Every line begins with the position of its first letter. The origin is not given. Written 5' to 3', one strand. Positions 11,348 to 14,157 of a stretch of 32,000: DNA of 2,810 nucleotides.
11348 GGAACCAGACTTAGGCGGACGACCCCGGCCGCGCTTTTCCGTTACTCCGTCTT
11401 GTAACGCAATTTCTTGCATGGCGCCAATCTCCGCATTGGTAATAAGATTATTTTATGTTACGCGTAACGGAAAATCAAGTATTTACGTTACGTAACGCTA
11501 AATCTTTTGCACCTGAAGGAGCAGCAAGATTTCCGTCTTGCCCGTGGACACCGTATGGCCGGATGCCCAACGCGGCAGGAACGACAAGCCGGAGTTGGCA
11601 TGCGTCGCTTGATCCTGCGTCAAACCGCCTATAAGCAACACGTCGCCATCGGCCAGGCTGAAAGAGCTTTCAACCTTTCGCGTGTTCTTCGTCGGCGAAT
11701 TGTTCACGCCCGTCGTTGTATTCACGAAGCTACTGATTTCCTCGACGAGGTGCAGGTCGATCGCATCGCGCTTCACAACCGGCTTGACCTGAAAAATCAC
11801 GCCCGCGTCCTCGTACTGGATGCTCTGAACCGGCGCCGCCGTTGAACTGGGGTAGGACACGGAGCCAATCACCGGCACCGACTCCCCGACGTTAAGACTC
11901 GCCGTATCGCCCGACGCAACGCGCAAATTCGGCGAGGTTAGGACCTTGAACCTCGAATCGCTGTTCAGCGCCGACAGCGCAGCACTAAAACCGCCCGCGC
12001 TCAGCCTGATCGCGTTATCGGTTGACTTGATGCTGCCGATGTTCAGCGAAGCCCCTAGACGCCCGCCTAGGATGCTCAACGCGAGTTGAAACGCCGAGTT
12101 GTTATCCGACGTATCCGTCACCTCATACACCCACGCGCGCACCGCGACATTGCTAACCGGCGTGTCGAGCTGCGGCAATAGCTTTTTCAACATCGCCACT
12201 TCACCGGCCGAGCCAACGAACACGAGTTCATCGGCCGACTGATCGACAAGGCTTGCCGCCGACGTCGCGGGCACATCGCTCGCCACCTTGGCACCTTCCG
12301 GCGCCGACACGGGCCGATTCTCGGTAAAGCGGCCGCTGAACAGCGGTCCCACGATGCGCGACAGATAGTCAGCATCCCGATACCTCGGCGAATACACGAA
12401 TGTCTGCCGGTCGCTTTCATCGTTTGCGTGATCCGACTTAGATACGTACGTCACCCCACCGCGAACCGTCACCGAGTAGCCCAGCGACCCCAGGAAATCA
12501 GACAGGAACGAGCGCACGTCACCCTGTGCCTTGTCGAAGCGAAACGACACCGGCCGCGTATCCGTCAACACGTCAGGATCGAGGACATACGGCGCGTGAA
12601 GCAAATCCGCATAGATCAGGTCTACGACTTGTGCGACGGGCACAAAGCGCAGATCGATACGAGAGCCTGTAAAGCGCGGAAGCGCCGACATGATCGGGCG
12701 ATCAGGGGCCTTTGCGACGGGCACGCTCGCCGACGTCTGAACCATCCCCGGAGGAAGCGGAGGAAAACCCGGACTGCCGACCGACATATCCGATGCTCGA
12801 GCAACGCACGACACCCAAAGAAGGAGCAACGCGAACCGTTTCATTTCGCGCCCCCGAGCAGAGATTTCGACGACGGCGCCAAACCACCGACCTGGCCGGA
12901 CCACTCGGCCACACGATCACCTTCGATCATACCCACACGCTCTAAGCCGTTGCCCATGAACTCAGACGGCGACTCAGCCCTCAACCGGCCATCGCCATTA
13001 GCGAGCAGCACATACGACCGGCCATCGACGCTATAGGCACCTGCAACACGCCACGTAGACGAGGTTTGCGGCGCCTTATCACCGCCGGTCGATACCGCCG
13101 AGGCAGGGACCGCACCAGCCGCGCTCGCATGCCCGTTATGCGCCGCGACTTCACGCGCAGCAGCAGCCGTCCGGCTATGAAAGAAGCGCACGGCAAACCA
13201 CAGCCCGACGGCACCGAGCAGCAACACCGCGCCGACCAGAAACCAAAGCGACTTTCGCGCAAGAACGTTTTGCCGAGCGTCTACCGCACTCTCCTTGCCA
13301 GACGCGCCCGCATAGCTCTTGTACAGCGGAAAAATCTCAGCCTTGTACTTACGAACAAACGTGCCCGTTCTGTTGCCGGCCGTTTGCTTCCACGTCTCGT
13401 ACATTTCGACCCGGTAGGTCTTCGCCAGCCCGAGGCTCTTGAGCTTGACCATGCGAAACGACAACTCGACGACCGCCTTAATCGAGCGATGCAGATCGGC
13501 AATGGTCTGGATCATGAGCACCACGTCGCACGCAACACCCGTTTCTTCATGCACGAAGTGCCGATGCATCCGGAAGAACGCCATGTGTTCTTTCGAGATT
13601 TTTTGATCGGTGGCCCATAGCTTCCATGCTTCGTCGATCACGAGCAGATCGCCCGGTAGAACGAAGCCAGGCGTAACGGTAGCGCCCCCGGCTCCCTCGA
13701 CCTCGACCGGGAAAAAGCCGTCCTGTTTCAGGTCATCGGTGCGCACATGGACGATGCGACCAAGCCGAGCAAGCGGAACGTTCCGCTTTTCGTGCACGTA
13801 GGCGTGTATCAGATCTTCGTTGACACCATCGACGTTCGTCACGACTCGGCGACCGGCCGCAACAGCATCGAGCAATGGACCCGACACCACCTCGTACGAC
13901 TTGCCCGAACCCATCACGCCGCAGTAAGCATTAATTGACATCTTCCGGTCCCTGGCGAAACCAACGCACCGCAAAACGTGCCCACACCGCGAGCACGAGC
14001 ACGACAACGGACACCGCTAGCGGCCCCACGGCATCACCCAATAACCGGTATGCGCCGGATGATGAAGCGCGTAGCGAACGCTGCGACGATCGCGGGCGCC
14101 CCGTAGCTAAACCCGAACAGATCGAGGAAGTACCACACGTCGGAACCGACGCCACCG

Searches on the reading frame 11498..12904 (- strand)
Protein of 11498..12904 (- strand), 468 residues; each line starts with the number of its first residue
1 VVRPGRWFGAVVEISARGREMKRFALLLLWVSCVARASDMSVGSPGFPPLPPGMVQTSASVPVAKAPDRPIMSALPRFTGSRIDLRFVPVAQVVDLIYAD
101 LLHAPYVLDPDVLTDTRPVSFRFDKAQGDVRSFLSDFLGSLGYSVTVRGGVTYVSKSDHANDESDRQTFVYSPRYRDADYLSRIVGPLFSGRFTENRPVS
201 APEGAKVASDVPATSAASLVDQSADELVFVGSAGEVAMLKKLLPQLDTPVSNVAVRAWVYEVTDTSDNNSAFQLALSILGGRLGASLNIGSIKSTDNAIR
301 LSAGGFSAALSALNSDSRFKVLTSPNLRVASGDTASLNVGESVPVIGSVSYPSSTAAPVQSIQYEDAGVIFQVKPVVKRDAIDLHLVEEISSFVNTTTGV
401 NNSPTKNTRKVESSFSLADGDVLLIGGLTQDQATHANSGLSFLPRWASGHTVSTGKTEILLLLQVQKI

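Call 90: search_protein_families(library=pfam, proteins=[window:11498-12904:-], max_evalue=0.00001)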
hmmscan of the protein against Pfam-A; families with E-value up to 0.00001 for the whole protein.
window:11498-12904:- (468 aa): 1 family
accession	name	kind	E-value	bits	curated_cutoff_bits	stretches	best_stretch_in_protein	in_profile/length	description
PF00263.26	Secretin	-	1.7e-22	80.2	27.5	1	312-443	1-137/169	Bacterial type II and III secretion system protein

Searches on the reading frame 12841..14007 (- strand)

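Call 90: search_protein_families(library=pfam, proteins=[window:12841-14007:-], max_evalue=0.00001)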
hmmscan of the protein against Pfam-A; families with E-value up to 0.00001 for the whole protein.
window:12841-14007:- (388 aa): 1 family
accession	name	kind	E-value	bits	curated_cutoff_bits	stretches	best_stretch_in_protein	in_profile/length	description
PF05707.18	Zot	-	7.6e-29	101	20.3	1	28-233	5-194/197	Zonular occludens toxin (Zot)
